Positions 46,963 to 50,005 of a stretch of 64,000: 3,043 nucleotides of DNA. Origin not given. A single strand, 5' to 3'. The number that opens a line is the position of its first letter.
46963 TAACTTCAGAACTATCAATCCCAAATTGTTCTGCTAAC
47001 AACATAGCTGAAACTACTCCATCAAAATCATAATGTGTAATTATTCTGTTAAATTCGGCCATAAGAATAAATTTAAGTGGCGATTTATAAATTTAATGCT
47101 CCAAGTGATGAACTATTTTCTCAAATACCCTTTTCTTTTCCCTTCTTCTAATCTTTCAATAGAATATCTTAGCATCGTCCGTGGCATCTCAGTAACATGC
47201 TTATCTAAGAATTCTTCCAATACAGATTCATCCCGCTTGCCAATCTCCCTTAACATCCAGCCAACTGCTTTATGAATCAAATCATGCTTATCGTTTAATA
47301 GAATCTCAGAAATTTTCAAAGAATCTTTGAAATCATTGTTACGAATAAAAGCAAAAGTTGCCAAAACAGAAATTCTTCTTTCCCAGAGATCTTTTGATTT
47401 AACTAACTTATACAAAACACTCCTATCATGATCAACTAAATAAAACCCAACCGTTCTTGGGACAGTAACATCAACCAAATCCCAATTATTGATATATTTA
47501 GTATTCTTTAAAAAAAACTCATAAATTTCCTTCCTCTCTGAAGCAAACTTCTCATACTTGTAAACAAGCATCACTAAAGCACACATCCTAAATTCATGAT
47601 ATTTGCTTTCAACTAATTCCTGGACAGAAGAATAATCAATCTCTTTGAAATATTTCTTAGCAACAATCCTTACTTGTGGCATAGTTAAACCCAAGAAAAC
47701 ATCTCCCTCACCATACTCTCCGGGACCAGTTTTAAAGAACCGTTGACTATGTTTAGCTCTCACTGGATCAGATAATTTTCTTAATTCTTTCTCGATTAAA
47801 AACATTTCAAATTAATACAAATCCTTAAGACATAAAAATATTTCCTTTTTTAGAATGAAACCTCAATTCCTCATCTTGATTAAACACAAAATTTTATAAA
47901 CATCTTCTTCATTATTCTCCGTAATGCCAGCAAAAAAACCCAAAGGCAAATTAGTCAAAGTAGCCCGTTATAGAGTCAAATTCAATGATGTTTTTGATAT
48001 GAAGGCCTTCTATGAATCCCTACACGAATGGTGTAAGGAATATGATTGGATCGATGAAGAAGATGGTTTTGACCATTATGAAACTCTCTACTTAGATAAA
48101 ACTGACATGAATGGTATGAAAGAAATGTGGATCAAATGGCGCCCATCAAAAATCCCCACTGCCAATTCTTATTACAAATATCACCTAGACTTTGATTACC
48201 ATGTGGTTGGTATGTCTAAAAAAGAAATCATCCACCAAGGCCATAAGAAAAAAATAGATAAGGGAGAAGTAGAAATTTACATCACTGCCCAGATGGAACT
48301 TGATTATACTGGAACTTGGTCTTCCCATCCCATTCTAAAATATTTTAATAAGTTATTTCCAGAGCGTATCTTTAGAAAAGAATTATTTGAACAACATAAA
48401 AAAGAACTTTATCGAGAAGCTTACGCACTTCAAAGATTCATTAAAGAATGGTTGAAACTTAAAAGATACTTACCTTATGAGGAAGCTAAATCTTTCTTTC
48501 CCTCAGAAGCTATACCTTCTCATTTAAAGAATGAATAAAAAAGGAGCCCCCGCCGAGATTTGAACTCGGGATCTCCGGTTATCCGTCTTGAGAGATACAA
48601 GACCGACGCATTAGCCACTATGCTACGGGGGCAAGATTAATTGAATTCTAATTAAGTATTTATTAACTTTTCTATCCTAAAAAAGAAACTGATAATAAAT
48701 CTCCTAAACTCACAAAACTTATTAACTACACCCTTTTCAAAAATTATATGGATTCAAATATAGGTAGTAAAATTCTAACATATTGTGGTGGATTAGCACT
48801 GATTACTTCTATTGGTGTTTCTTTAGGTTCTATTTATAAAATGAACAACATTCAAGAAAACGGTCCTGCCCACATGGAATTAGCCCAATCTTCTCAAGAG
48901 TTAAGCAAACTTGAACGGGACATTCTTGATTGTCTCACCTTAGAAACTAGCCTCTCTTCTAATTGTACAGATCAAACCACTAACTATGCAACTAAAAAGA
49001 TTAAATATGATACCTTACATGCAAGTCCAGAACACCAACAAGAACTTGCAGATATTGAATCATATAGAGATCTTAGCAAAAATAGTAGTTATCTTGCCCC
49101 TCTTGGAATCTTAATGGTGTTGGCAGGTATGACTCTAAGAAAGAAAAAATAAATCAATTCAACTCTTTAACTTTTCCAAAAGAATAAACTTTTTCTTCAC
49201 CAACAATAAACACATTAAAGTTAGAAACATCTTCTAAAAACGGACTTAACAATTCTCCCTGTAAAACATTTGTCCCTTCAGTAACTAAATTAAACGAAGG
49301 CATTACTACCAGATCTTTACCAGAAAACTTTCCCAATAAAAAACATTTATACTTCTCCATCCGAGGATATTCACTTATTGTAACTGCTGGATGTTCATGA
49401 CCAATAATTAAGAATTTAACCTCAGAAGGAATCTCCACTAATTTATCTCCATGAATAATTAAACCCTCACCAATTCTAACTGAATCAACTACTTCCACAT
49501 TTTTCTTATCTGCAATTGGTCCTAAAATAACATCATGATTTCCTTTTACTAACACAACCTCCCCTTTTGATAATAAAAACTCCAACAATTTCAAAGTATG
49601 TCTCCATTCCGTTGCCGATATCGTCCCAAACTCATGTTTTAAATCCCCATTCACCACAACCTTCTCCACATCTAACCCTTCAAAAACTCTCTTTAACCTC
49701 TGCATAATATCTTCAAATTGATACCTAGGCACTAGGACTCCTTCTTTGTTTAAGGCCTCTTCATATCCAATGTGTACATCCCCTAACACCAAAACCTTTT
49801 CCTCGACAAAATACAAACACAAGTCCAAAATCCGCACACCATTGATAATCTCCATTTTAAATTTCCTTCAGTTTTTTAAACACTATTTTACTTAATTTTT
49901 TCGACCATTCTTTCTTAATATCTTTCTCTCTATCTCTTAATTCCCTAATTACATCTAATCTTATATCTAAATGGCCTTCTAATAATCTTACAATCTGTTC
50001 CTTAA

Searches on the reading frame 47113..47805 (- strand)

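Call 44: search_protein_families(library=pfam, proteins=[window:47113-47805:-], max_evalue=0.001)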
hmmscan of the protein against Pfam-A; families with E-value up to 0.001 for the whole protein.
window:47113-47805:- (230 aa): 1 family
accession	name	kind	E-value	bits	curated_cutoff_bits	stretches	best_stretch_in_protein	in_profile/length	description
PF08713.17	DNA_alkylation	-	2.5e-68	230.4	21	1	4-219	1-213/213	DNA alkylation repair enzyme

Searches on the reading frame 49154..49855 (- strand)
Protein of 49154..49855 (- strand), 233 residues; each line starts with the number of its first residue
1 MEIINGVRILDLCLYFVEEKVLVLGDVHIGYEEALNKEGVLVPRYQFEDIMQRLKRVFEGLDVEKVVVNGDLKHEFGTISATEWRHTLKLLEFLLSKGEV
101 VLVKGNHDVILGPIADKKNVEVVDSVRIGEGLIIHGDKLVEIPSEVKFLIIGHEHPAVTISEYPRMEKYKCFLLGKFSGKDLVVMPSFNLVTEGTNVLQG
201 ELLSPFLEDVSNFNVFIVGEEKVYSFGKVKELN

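Call 45: search_protein_families(library=pfam, proteins=[window:49154-49855:-], max_evalue=0.001)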
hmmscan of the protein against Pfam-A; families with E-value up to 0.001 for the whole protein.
window:49154-49855:- (233 aa): 2 families
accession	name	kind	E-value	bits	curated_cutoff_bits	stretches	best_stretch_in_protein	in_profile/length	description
PF00149.33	Metallophos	-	2.1e-10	41.8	21.5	1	20-137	2-116/191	Calcineurin-like phosphoesterase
PF12850.12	Metallophos_2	-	0.00034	21.1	27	1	20-157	2-119/154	Calcineurin-like phosphoesterase superfamily domain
